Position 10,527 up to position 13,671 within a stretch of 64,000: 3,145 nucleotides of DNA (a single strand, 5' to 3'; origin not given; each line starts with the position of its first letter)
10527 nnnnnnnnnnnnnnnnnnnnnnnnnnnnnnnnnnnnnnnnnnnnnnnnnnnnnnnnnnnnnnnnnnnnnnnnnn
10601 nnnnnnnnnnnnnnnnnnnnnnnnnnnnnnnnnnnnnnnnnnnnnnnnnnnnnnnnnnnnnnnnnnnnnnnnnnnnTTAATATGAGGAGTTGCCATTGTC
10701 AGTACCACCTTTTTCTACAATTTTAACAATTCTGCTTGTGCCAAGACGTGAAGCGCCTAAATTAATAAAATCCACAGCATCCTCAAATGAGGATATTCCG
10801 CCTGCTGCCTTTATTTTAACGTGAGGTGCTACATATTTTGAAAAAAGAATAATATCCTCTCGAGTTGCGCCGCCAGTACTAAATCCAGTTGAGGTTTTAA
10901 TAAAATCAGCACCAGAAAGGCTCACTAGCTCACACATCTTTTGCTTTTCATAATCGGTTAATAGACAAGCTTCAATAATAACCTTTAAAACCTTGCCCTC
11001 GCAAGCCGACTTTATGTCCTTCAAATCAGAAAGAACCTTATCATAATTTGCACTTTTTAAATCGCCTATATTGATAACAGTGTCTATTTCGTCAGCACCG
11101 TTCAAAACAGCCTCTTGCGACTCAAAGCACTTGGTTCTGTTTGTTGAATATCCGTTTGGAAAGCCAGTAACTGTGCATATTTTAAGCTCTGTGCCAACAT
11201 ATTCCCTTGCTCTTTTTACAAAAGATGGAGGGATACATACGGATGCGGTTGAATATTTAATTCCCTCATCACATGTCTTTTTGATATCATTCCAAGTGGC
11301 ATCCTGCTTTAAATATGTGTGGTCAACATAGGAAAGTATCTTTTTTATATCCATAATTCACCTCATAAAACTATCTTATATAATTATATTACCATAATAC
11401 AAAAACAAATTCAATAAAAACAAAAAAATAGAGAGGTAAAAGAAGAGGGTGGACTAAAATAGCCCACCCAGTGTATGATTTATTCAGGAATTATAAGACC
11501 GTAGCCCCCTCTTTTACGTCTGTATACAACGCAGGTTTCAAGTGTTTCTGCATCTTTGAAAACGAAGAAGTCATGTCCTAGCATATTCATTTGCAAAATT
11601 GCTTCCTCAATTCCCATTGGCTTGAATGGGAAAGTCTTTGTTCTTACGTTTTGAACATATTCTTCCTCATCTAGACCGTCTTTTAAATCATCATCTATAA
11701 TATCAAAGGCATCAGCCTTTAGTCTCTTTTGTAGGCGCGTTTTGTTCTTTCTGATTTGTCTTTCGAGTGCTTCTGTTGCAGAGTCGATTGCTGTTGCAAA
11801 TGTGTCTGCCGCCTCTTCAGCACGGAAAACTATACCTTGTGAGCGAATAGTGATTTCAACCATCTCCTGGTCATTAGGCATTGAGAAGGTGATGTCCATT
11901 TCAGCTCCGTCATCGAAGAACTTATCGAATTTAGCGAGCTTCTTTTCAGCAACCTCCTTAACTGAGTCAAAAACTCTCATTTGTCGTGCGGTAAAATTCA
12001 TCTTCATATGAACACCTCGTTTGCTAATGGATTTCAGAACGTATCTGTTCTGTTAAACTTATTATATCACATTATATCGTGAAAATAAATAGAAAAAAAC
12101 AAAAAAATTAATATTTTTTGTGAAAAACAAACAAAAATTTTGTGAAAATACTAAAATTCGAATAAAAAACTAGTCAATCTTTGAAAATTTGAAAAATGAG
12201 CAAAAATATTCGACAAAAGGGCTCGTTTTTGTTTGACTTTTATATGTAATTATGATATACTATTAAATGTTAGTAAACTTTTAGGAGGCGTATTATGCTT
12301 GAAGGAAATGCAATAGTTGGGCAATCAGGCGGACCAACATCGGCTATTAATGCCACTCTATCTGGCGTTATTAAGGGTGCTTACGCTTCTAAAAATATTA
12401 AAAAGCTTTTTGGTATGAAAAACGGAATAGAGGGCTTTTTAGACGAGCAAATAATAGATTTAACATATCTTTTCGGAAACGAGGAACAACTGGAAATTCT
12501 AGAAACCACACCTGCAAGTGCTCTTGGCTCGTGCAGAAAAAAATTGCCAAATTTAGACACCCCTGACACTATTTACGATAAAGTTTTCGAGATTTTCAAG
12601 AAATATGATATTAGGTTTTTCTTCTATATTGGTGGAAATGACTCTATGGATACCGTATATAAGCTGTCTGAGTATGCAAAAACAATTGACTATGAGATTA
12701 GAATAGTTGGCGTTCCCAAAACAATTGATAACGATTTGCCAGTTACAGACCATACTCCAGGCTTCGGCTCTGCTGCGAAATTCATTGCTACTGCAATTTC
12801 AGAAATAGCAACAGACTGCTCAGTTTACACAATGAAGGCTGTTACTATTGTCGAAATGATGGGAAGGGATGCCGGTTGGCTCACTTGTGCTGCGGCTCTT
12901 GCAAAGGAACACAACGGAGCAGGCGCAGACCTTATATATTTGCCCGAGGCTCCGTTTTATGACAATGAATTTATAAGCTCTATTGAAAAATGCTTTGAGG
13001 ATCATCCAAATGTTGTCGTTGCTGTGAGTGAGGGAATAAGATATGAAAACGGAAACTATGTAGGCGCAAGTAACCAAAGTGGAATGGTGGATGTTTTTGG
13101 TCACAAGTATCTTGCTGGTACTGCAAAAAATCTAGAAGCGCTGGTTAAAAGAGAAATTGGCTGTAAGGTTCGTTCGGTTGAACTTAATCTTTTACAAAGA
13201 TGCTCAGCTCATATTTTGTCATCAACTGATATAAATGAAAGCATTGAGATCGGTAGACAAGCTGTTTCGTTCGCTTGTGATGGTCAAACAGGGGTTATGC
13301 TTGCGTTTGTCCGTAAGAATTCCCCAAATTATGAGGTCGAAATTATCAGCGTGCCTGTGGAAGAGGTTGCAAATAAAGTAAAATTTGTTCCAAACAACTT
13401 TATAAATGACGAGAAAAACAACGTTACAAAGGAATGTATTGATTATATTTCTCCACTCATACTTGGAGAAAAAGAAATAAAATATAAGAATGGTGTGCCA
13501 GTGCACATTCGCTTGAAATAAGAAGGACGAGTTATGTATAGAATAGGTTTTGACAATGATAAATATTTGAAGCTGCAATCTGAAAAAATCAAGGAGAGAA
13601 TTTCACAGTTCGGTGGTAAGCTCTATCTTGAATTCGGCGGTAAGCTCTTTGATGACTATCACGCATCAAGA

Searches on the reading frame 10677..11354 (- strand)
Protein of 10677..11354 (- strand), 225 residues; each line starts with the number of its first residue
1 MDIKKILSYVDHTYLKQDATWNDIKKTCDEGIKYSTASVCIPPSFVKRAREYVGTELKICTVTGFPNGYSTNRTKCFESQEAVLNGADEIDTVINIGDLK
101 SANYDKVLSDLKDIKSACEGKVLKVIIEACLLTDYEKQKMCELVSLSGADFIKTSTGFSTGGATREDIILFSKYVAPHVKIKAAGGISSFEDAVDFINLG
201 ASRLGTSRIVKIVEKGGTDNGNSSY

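Call 69: search_protein_families(library=pfam, proteins=[window:10677-11354:-], max_evalue=0.00001)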
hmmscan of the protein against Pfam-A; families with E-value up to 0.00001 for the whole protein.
window:10677-11354:- (225 aa): 1 family
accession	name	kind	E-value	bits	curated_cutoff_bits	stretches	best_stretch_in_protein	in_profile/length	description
PF01791.15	DeoC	-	2.3e-19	70.4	23.8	1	7-196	3-210/229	DeoC/LacD family aldolase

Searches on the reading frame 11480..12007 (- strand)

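Call 9: search_protein_families(library=pfam, proteins=[window:11480-12007:-], max_evalue=0.0001)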
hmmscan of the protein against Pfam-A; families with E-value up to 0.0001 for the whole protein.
window:11480-12007:- (175 aa): 2 families
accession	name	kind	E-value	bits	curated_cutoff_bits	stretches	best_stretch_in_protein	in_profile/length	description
PF16321.10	Ribosom_S30AE_C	-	1.2e-25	89.4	25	1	121-171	7-57/57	Sigma 54 modulation/S30EA ribosomal protein C terminus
PF02482.25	Ribosomal_S30AE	-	8.5e-22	78.1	23.7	1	4-93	2-88/88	Sigma 54 modulation protein / S30EA ribosomal protein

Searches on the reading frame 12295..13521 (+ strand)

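Call 9: search_protein_families(library=pfam, proteins=[window:12295-13521:+], max_evalue=0.0001)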
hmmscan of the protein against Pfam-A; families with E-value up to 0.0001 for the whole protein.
window:12295-13521:+ (408 aa): 1 family
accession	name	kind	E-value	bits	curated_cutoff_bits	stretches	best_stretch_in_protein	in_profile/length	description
PF00365.25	PFK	-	1.7e-58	198.7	30.9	1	6-293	2-274/277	Phosphofructokinase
